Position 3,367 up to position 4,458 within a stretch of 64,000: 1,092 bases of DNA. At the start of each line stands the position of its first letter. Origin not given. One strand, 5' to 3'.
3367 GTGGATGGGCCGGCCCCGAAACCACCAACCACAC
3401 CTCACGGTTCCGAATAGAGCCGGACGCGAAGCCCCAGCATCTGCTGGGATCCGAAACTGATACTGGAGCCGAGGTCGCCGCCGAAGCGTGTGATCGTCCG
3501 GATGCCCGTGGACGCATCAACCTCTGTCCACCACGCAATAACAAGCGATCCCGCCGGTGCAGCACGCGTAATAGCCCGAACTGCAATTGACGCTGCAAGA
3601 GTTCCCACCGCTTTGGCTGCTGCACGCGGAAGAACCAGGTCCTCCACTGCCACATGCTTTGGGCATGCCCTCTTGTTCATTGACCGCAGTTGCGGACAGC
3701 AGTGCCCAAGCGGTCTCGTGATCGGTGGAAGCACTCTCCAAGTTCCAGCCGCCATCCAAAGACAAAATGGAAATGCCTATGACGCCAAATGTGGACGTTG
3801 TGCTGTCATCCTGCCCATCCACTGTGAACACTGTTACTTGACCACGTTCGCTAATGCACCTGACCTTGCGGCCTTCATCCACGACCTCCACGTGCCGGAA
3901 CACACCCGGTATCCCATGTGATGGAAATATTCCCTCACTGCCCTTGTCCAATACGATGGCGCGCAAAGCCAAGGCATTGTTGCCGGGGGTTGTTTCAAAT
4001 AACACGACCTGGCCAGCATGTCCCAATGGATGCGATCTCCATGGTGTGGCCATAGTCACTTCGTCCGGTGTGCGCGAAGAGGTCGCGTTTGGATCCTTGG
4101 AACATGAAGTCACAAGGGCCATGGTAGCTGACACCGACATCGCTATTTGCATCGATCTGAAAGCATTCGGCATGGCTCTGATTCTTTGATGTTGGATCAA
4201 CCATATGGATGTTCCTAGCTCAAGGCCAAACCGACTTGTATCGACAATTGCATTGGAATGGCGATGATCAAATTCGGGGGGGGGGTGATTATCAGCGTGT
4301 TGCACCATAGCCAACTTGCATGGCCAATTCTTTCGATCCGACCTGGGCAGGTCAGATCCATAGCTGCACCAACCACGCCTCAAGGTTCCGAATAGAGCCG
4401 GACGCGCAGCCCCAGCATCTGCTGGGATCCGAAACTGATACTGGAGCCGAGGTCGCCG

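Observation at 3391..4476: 870-bp low-GC cassette bracketed by 108-bp direct repeats that duplicate the overlapping 3' ends of lspA and an OMP gene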

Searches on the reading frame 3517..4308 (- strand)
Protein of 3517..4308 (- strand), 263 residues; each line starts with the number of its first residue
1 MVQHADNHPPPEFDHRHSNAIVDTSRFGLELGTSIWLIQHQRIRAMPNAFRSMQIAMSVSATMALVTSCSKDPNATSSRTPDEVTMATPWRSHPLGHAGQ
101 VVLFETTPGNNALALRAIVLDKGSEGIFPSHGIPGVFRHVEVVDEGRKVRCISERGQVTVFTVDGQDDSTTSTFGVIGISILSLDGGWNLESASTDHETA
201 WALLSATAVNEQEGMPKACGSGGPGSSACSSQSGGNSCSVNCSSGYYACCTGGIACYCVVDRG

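Call 6: search_protein_families(library=pfam, proteins=[window:3517-4173:-], max_evalue=0.01)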
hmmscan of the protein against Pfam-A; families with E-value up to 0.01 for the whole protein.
window:3517-4173:- (218 aa): 0 families

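Call 9: find_encoding_contigs(protein=window:3517-4173:-, flank=10000, max_places=10)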
Protein window:3517-4173:- (218 aa): no gene with exactly this product is on record in the collection.

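Call 11: find_homologous_proteins(query=window:3517-4173:-, max_evalue=0.01)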
Query window:3517-4173:- (218 aa): 12 proteins with E <= 0.01 among 356 candidates.
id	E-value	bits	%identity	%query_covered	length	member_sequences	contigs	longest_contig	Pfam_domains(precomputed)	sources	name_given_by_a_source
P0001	1.1e-7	50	42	39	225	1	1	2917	-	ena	-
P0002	6.8e-7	47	61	16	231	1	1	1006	-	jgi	-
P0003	8.5e-7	47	47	27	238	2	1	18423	-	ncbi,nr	ncbi:MAG TPA: hypothetical protein VJ203_06705 [Bacteroidales bacterium]|nr:hypothetical protein [Ba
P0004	1.1e-6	46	62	19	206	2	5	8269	-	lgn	-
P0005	4.2e-6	44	59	17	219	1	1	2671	-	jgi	jgi:hypothetical protein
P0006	6.2e-6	44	54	17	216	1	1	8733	-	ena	-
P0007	1.8e-5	42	41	38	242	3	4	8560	-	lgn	-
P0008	6.0e-4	37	45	26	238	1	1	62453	-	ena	-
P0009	1.9e-3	36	51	16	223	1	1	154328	-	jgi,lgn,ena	-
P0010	3.1e-3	35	53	25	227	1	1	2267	-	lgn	-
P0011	3.8e-3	35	58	16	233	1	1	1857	-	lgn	-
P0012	7.8e-3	34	60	19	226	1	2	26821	-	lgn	-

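Call 16: find_encoding_contigs(protein=P0009, flank=6000, max_places=3)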
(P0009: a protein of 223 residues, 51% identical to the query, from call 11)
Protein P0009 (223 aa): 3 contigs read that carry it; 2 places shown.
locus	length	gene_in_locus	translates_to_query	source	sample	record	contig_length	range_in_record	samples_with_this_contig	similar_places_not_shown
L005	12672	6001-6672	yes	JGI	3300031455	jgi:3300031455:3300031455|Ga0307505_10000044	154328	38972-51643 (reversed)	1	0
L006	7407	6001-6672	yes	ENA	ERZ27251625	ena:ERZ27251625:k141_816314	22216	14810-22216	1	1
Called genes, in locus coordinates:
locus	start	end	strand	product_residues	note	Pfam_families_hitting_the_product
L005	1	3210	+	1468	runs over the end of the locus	PF01364:Peptidase_C25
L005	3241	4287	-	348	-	PF04055:Radical_SAM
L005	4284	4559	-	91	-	PF05402:PqqD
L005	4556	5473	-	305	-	-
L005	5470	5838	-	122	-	-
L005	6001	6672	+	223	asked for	-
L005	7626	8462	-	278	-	-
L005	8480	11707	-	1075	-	PF13490:zf-HC2 (weak), PF00515:TPR_1 (faint), PF07719:TPR_2 (faint), PF13414:TPR_11 (faint), PF13371:TPR_9, PF12770:CHAT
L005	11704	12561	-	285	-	PF08281:Sigma70_r4_2 (weak)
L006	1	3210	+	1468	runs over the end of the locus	PF01364:Peptidase_C25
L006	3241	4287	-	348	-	PF04055:Radical_SAM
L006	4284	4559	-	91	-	PF05402:PqqD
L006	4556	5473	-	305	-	-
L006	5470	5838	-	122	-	-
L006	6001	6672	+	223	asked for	-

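Call 17: find_encoding_contigs(protein=P0008, flank=6000, max_places=3)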
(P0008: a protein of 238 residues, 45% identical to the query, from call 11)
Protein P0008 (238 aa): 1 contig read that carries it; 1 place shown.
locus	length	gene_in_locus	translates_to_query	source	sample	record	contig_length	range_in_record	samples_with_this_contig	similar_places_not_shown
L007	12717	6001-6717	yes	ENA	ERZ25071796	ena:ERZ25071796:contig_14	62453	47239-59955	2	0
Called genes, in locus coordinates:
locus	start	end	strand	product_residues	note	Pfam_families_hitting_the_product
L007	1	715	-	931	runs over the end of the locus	PF00005:ABC_tran (faint), PF02463:SMC_N (weak), PF03193:RsgA_GTPase (faint), PF13191:AAA_16 (faint), PF13401:AAA_22 (faint), PF17760:UvrA_inter, PF17755:UvrA_DNA-bind, PF02463:SMC_N (weak), +5 more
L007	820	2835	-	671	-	PF10633:NPCBM_assoc (faint), PF13670:PepSY_2 (faint), PF13306:LRR_5, PF13855:LRR_8 (faint), PF05725:FNIP (faint), PF13306:LRR_5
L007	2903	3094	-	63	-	-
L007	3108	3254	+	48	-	-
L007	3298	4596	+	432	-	PF00425:Chorismate_bind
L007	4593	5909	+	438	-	PF01171:ATP_bind_3, PF28558:TilS_SCL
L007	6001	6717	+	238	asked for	-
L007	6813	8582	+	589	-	PF03485:Arg_tRNA_synt_N (faint), PF00750:tRNA-synt_1d, PF05746:DALR_1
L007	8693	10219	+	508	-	PF13670:PepSY_2 (faint)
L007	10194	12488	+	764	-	-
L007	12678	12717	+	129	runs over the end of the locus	PF02152:FolB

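Call 18: find_encoding_contigs(protein=P0003, flank=6000, max_places=3)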
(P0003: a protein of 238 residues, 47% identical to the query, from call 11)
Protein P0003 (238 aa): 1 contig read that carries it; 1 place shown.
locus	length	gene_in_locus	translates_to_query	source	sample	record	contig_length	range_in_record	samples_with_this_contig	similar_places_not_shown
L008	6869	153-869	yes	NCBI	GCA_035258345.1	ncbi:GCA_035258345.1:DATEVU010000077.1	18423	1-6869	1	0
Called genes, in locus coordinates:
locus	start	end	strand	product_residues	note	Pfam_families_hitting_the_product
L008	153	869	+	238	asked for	-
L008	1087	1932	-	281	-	PF06439:3keto-disac_hyd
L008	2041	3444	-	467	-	PF07995:GSDH, PF18962:Por_Secre_tail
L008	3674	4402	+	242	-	-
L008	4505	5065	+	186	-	PF00578:AhpC-TSA, PF08534:Redoxin, PF00085:Thioredoxin (weak), PF13905:Thioredoxin_8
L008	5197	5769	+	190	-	PF01025:GrpE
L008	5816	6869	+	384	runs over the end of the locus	PF00226:DnaJ, PF01556:DnaJ_C, PF00684:DnaJ_CXXCXGXG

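Call 32: find_related_loci(query=A2, collection=genome_contigs, flank=5000)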
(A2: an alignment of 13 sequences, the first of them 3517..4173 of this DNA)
Query A2 (218 aa) in genome_contigs; peptide patterns used: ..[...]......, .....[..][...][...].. (x = any residue, [..] = any of these).
304 stretches matched a pattern; 79 encode a relative of the query (tblastn E <= 1e-3); 79 distinct loci.
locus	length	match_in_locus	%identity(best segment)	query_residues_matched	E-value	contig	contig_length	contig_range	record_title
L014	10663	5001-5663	30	1-217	5e-21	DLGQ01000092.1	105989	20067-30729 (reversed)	MAG TPA_asm: Flavobacteriales bacterium UBA7690 UBA7690_contig_259, whole genome shotgun sequence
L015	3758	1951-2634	26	2-214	7e-16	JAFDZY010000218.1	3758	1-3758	MAG: Bacteroidetes bacterium isolate SZAS AMP-78 CK_MAG-79__218__length-3758, whole genome shotgun sequence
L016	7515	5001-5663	25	14-214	1e-11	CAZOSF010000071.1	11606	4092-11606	MAG TPA_asm: uncultured Alteromonas sp. isolate binchicken_co176_91 genome assembly, contig: NODE_3957_length_11606_cov_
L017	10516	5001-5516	36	52-216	1e-21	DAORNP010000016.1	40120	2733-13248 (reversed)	MAG TPA_asm: Flavobacteriales bacterium isolate AMR_MDS_5444 NODE_750_length_40120_cov_3.235093, whole genome shotgun se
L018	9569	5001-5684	27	2-214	1e-10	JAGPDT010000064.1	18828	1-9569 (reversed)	MAG: Flavobacteriales bacterium isolate Gw_SlAct_bin_418 Gw_SlAct_6771_length_18828_cov_17.384471, whole genome shotgun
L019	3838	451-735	37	116-213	7e-10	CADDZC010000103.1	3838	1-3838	Acidobacteria bacterium isolate 17 genome assembly, contig: NODE_20332_length_3838_cov_43.945837, whole genome shotgun s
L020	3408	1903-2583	25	20-205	1e-9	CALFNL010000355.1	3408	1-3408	MAG TPA_asm: uncultured Bacteroidetes bacterium isolate ERR1654120_bin.33_CONCOCT_v1.1_MAG genome assembly, contig: ERZ1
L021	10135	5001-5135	53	174-214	4e-9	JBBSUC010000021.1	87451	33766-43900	MAG: Cytophagales bacterium isolate SVL2_sbin.36 SVL2_sbin.36_k141_124059_L_87451_cov_16.0097, whole genome shotgun sequ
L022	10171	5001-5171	42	162-214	5e-9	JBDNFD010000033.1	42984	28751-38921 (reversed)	MAG: Flavobacteriaceae bacterium isolate concoct.105.WLB k141_213140, whole genome shotgun sequence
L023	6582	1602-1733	59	174-214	6e-9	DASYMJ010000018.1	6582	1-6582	MAG TPA_asm: Thermoanaerobaculia bacterium isolate SMAG_U4372 k141_3509126, whole genome shotgun sequence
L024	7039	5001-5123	61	179-214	1e-8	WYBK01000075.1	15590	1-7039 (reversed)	MAG: Acidobacteria bacterium isolate ACD1 k127_79496, whole genome shotgun sequence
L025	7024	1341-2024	26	2-214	8e-16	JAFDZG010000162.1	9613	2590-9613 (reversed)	MAG: Bacteroidetes bacterium isolate SZAS-77 CK_MAG-49__162__length-9613, whole genome shotgun sequence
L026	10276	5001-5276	37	131-214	1e-8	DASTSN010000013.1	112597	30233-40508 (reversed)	MAG TPA_asm: Chitinophagaceae bacterium isolate SMAG_U2281 k141_1127769, whole genome shotgun sequence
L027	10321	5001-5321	32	104-213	2e-8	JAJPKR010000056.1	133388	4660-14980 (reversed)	MAG: Terriglobia bacterium isolate Centralia_MAG_96 k107_24770625, whole genome shotgun sequence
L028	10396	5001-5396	29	92-216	2e-8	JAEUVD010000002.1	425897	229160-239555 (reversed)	MAG: Chitinophagaceae bacterium isolate new MAG-372 k141_3820864, whole genome shotgun sequence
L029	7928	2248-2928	26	6-208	2e-8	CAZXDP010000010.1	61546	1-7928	MAG TPA_asm: uncultured Flavobacteriaceae bacterium isolate SRP063590_co1_122 genome assembly, contig: NODE_464_length_6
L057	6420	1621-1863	36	141-213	3e-6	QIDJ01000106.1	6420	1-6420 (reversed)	MAG: Flammeovirgaceae bacterium isolate SZUA-230 Ga0063294_10009722, whole genome shotgun sequence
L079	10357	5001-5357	25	97-214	8e-5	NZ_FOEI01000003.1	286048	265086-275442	Flavobacterium urocaniciphilum strain DSM 27078, whole genome shotgun sequence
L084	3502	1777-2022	35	131-205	1e-4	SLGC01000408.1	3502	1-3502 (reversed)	MAG: Bacteroidales bacterium isolate CSSed162cmB_75 CSSed16-2cmB-158167, whole genome shotgun sequence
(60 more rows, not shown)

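Call 33: find_related_loci(query=window:3517-4173:-, collection=metagenome_contigs, flank=5000)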
Query window:3517-4173:- (218 aa) in metagenome_contigs; peptide patterns used: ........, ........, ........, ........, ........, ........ (x = any residue, [..] = any of these).
297 stretches matched a pattern, but none encodes a relative of the query by tblastn (E <= 1e-3).

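Call 37: search_protein_families(library=ncbifam, proteins=[window:3517-4173:-, P0009, P0003], max_evalue=0.1)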
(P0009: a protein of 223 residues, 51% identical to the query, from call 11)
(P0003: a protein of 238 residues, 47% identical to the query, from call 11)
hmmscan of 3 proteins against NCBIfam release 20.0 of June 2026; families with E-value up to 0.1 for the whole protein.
window:3517-4173:- (218 aa): 1 family
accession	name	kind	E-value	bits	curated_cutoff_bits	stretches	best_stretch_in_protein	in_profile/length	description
NF033748.1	class_F_sortase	subfamily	0.071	12.7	166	0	87-129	72-114/155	class F sortase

P0009 (223 aa): 0 families

P0003 (238 aa): 0 families

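Call 51: predict_structure(alignment_id=A2)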
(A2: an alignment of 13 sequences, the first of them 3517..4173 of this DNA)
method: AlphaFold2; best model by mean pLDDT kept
length: 218 residues; sequences in the alignment: 13
mean_pLDDT: 64.8   pTM: 0.62
mean pLDDT of the five models: 64.8, 56.9, 55.9, 54.2, 46.3
residues with pLDDT >= 90: 0; 70-90: 100; 50-70: 75; < 50: 43
segments of 3 or more residues with pLDDT < 50: 26-42, 150-155, 157-170
pLDDT, mean of each block of 10 residues (from residue 1): 54 51 50 36 52 66 70 73 53 71 79 81 65 80 62 46 40 72 86 84 79 76
secondary structure, 60 per line:
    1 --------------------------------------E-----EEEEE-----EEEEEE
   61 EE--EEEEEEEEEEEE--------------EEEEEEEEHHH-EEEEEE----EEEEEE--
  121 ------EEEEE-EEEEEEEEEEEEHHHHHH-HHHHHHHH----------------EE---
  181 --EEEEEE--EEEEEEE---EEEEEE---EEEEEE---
elements in order: E45-49 E55-62 E65-76 E91-98 E103-108 E113-118 E127-131 E133-144 H145-150 H152-159 E183-188 E191-197 E201-206 E210-215

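Call 57: fold_search(model_id=the predicted structure, library=pdb)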
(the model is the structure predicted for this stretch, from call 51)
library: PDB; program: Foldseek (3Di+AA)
matches with E <= 10: 516; with E <= 0.001: 0
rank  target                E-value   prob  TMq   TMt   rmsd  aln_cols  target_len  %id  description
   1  4iug_A                6.0e-02  0.16  0.19  0.06  14.2       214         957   10  Crystal structure of beta-galactosidase from Aspergillus oryzae in complex with galactose (released 2013-07-31)
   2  3og2_A                8.3e-02  0.14  0.18  0.06  14.3       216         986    9  Native crystal structure of Trichoderma reesei beta-galactosidase (released 2011-03-16)
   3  8h0x_A                2.3e-01  0.03  0.10  0.03  17.4       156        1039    9  Structure of SARS-CoV-1 Spike Protein with Engineered x1 Disulfide (S370C and D967C), Locked-1 Conformation (released 2022-11-09)
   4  5cmn_E                2.5e-01  0.09  0.13  0.12  15.3       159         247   12  FLRT3 LRR domain in complex with LPHN3 Olfactomedin domain (released 2015-08-12)
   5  9ue7_A                2.7e-01  0.04  0.09  0.03  13.4       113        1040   12  Cryo-EM structure of SARS-CoV-2 KP.2 spike in complex with ACE2 (released 2025-12-24)
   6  8h0y_C                2.8e-01  0.04  0.09  0.03  17.5       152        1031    8  Structure of SARS-CoV-1 Spike Protein with Engineered x1 Disulfide (S370C and D967C), Locked-112 Conformation (released 2022-11-09)
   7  1koq_B                3.0e-01  0.12  0.20  0.20  16.5       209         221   12  NEISSERIA GONORRHOEAE CARBONIC ANHYDRASE (released 1998-12-09)
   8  8h0z_A                3.5e-01  0.04  0.10  0.03  17.7       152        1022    9  Structure of SARS-CoV-1 Spike Protein with Engineered x1 Disulfide (S370C and D967C), Locked-122 Conformation (released 2022-11-09)
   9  4rml                  3.9e-01  0.08  0.14  0.13  15.4       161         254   11  Crystal structure of the Olfactomedin domain of latrophilin 3 in C2221 crystal form (released 2015-08-19)
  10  7wpa_C                3.9e-01  0.03  0.09  0.03  13.9       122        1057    9  SARS-CoV-2 Omicron Variant SPIKE trimer complexed with ACE2 (released 2022-03-09)
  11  6dnh_B                4.1e-01  0.10  0.13  0.09  13.7       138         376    9  Cryo-EM structure of human CPSF-160-WDR33-CPSF-30-PAS RNA complex at 3.4 A resolution (released 2018-06-27)
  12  6szw_B                4.1e-01  0.08  0.14  0.17  15.4       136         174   14  Asymmetric complex of Factor XII and kininogen with gC1qR/C1QBP/P32 is governed by allostery (released 2020-07-22)
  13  5hpj                  4.1e-01  0.06  0.15  0.15  17.4       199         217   11  Photobacterium profundum alpha-carbonic anhydrase (released 2016-12-07)
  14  8h0y_A                4.1e-01  0.02  0.09  0.03  17.4       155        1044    7  Structure of SARS-CoV-1 Spike Protein with Engineered x1 Disulfide (S370C and D967C), Locked-112 Conformation (released 2022-11-09)
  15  8ghl_C                4.4e-01  0.15  0.17  0.12  13.4       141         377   14  the Hir complex core (released 2024-07-17)
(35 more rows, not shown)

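Call 67: list_cluster_members(proteins=[window:3517-4308:-, window:3517-4152:-, window:3517-4140:-, window:3517-4122:-, window:3520-4200:-, window:3490-3918:+, window:3854-4189:+, window:3402-3755:-, window:3520-4497:-, window:3517-4173:-])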
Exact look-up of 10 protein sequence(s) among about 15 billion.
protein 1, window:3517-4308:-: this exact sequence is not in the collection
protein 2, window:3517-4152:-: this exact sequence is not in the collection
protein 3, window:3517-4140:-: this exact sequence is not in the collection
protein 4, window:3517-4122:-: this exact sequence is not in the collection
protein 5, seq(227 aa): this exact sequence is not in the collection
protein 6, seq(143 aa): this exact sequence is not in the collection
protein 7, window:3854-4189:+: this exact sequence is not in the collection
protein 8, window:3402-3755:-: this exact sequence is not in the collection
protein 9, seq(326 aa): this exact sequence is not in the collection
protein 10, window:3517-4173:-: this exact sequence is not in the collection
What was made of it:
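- None of ten candidate cassette ORFs is in the 15-billion-protein collection, although the flanking genes of the same strain are (calls 9, 11, 67).
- Tried and rejected: Exact look-ups of the cassette ORF with ten alternative starts or frames; none is in the protein collection (calls 9, 67).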

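Call 71: find_related_loci(query=A2, collection=viral_contigs, flank=5000)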
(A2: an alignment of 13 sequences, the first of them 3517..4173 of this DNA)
Query A2 (218 aa) in viral_contigs; peptide patterns used: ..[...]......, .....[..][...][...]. (x = any residue, [..] = any of these).
25 stretches matched a pattern, but none encodes a relative of the query by tblastn (E <= 1e-3).
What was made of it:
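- Tried and rejected: The family against IMG/VR (call 71).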

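Call 79: search_protein_families(library=pfam, proteins=[L057:465-1043:+, L084:1762-2076:+, L079:4800-5612:+, L029:3025-3810:-, L017:5844-6794:+, L005:4556-5473:-, L005:5470-5838:-], max_evalue=0.01)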
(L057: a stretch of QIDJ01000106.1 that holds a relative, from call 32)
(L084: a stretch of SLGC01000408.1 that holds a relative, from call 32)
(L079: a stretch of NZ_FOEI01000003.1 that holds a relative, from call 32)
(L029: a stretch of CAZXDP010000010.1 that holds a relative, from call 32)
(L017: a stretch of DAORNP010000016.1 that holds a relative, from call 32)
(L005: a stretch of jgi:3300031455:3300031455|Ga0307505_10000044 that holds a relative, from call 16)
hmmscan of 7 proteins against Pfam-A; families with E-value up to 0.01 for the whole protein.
L057:465-1043:+ (192 aa): 1 family
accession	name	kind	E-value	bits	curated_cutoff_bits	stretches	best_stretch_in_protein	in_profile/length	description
PF04397.21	LytTR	-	2.8e-21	76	22.6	1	92-189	1-96/98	LytTr DNA-binding domain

L084:1762-2076:+ (104 aa): 0 families

L079:4800-5612:+ (270 aa): 1 family
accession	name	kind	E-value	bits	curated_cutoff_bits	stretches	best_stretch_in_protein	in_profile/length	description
PF18962.6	Por_Secre_tail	-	1.1e-06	29.2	27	1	202-268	4-75/75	Secretion system C-terminal sorting domain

L029:3025-3810:- (261 aa): 7 families
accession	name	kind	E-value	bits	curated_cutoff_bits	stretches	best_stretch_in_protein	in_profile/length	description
PF13561.12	adh_short_C2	-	3.4e-43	148.4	27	1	17-257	6-235/236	Enoyl-(Acyl carrier protein) reductase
PF00106.31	adh_short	-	2.1e-37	129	26.6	1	8-197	1-190/195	short chain dehydrogenase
PF13460.12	NAD_binding_10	-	4.7e-06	27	27.2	1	14-192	1-149/184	NAD(P)H-binding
PF08659.16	KR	-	8.6e-06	26.2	22.6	1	11-128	4-125/180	KR domain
PF13241.12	NAD_binding_7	-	0.002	19.1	22.1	1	2-98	2-98/104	Putative NAD(P)-binding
PF01370.27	Epimerase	-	0.0056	16.6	20.9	0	11-80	2-76/240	NAD dependent epimerase/dehydratase family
PF02558.23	ApbA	-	0.009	16.1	22.2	0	18-74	8-66/150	Ketopantoate reductase PanE/ApbA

L017:5844-6794:+ (316 aa): 0 families

L005:4556-5473:- (305 aa): 0 families

L005:5470-5838:- (122 aa): 0 families
